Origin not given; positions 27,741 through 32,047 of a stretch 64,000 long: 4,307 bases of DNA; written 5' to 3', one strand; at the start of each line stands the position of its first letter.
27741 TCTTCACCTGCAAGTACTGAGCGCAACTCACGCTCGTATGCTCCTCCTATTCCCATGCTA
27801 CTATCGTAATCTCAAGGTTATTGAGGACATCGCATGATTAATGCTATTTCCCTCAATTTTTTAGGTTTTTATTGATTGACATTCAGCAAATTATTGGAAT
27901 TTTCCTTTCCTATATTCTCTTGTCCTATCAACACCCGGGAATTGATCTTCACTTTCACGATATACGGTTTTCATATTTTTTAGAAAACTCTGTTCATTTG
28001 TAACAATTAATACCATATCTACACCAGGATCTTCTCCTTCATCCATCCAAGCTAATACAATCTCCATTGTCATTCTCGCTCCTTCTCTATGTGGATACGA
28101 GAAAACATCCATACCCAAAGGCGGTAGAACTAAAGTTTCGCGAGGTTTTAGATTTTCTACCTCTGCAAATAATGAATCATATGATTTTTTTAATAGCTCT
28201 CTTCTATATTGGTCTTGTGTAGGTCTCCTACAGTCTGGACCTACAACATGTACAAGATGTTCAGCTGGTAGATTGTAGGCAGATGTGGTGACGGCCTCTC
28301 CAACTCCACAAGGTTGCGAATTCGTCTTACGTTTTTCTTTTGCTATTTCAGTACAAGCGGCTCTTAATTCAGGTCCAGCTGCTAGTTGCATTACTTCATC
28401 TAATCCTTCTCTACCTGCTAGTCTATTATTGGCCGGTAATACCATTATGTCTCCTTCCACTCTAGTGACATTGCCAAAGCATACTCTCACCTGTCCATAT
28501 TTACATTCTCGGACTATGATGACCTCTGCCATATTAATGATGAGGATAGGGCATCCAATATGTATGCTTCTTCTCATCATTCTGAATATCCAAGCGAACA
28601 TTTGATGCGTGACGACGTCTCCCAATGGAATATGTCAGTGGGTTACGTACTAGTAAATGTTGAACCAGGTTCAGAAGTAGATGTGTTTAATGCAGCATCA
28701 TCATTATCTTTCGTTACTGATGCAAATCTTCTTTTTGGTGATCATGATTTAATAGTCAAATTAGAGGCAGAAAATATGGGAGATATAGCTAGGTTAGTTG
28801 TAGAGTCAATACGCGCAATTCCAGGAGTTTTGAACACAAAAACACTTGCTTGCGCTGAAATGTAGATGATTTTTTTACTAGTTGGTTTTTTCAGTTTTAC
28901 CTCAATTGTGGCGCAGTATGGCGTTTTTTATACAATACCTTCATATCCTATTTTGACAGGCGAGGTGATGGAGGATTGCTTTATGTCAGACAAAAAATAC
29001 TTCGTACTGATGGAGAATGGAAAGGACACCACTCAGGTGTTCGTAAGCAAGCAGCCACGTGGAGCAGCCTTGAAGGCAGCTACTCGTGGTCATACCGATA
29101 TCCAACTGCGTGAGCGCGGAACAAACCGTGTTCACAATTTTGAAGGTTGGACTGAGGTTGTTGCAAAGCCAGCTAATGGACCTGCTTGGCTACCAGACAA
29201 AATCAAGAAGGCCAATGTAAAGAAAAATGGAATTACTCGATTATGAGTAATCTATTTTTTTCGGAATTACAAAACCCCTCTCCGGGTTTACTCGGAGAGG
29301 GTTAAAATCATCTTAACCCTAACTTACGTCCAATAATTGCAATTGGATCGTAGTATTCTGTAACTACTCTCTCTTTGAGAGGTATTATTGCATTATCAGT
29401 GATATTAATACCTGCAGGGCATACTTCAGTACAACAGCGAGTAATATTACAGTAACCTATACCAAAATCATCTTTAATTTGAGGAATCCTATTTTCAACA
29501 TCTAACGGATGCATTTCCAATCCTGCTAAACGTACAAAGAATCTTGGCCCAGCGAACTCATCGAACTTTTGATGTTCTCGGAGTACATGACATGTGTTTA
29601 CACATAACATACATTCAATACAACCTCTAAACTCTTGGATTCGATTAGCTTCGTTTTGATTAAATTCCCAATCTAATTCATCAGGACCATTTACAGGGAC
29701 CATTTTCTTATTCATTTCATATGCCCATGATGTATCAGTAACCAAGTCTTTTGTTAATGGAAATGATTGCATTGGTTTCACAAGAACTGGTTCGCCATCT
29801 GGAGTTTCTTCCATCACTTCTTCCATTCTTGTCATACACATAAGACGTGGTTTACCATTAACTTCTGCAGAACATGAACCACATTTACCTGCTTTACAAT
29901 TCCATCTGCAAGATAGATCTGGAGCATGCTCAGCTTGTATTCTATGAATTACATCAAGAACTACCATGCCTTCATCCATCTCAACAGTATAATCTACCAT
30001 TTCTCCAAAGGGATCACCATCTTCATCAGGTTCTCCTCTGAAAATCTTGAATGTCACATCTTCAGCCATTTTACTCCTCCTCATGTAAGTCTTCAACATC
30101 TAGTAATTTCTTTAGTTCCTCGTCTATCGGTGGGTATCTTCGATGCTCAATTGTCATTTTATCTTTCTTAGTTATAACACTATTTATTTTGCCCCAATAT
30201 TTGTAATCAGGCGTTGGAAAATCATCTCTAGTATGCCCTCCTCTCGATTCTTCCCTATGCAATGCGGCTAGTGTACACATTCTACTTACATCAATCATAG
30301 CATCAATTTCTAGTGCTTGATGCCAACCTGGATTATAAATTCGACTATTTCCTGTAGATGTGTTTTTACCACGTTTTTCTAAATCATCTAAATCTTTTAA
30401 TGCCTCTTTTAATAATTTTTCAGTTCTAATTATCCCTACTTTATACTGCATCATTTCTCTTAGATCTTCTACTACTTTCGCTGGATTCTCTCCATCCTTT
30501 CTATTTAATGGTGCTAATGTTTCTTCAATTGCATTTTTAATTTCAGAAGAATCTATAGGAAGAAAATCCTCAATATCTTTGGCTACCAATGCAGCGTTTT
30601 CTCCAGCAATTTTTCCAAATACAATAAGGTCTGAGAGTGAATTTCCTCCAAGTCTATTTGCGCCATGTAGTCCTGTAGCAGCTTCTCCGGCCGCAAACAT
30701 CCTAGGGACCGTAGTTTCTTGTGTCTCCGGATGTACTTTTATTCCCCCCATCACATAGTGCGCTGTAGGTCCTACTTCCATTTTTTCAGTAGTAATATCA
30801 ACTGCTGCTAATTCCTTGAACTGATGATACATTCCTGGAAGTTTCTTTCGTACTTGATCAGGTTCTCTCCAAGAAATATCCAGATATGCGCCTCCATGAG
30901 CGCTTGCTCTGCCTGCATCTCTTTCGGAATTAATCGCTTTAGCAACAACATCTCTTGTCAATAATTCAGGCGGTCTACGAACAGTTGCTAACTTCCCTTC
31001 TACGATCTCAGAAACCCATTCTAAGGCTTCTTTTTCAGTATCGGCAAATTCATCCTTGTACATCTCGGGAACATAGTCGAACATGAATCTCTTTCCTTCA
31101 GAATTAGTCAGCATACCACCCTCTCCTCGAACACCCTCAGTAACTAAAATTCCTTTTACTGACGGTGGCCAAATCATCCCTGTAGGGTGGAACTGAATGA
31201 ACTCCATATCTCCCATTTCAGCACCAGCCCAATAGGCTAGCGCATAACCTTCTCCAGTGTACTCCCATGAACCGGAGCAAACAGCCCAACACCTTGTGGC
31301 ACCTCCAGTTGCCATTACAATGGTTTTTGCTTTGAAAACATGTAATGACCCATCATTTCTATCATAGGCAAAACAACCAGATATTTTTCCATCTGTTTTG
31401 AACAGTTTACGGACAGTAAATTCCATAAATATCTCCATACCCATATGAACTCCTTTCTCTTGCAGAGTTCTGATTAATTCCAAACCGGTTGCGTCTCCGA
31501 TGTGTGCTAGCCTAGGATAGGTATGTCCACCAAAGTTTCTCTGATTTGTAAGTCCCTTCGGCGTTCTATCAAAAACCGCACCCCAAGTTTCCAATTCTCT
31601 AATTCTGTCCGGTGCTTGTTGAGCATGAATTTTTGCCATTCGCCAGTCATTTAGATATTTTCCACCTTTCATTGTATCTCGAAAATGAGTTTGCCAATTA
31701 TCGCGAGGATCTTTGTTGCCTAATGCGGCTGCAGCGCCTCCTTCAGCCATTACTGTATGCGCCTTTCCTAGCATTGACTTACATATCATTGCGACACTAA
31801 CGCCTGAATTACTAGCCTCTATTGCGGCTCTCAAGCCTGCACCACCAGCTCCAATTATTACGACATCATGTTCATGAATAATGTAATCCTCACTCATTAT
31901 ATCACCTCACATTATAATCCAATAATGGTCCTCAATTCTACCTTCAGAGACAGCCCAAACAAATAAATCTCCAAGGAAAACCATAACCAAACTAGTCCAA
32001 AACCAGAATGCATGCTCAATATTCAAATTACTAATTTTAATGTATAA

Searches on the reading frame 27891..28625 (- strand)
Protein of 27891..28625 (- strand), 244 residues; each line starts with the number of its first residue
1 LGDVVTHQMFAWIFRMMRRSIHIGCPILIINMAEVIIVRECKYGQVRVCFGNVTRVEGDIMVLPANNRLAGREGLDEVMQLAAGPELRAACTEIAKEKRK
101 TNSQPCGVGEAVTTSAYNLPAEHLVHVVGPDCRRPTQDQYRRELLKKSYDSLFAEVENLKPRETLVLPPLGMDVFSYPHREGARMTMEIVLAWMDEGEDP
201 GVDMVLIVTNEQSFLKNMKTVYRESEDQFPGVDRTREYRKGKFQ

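Call 49: search_protein_families(library=pfam, proteins=[window:27891-28625:-], max_evalue=0.0001)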
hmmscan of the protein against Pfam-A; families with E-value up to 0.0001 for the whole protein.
window:27891-28625:- (244 aa): 1 family
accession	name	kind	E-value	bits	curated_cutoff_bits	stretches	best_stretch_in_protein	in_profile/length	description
PF01661.27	Macro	-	3.8e-22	78.9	22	1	64-185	3-117/118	Macro domain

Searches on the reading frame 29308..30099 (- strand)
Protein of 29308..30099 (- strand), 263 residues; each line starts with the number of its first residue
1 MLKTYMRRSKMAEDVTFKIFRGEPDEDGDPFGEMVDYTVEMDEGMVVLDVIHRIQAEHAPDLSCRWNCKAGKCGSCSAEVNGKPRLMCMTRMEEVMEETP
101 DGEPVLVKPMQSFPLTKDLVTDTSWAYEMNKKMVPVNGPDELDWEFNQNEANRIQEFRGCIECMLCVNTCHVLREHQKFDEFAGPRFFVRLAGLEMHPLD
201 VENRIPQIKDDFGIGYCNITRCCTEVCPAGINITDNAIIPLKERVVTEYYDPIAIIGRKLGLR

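Call 49: search_protein_families(library=pfam, proteins=[window:29308-30099:-], max_evalue=0.0001)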
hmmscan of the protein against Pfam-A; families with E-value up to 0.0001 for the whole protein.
window:29308-30099:- (263 aa): 3 families
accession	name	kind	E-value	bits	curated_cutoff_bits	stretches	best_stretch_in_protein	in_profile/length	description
PF13085.11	Fer2_3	-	8.2e-26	90.6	27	1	16-124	1-103/107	2Fe-2S iron-sulfur cluster binding domain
PF13183.11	Fer4_8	-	4.4e-08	34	27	1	158-231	3-68/68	4Fe-4S dicluster domain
PF12838.12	Fer4_7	-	1.8e-05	25.5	27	1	160-231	2-52/52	4Fe-4S dicluster domain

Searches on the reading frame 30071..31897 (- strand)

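Call 49: search_protein_families(library=pfam, proteins=[window:30071-31897:-], max_evalue=0.0001)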
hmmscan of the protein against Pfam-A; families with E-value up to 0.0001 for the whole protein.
window:30071-31897:- (608 aa): 5 families
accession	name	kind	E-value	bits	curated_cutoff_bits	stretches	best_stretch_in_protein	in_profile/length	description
PF00890.30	FAD_binding_2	-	1.8e-83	281.5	20.4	1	11-421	1-414/414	FAD binding domain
PF02910.25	Succ_DH_flav_C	-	2.6e-26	92.5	20.8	1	477-586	2-114/130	Fumarate reductase flavoprotein C-term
PF07992.20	Pyr_redox_2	-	4.1e-09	36.7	26.1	1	10-210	1-119/291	Pyridine nucleotide-disulphide oxidoreductase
PF01266.30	DAO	-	5e-08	33.3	27.9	1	11-202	1-207/353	FAD dependent oxidoreductase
PF03486.20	HI0933_like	-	6.9e-08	32.7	50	0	10-45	1-37/244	HI0933-like protein Rossmann domain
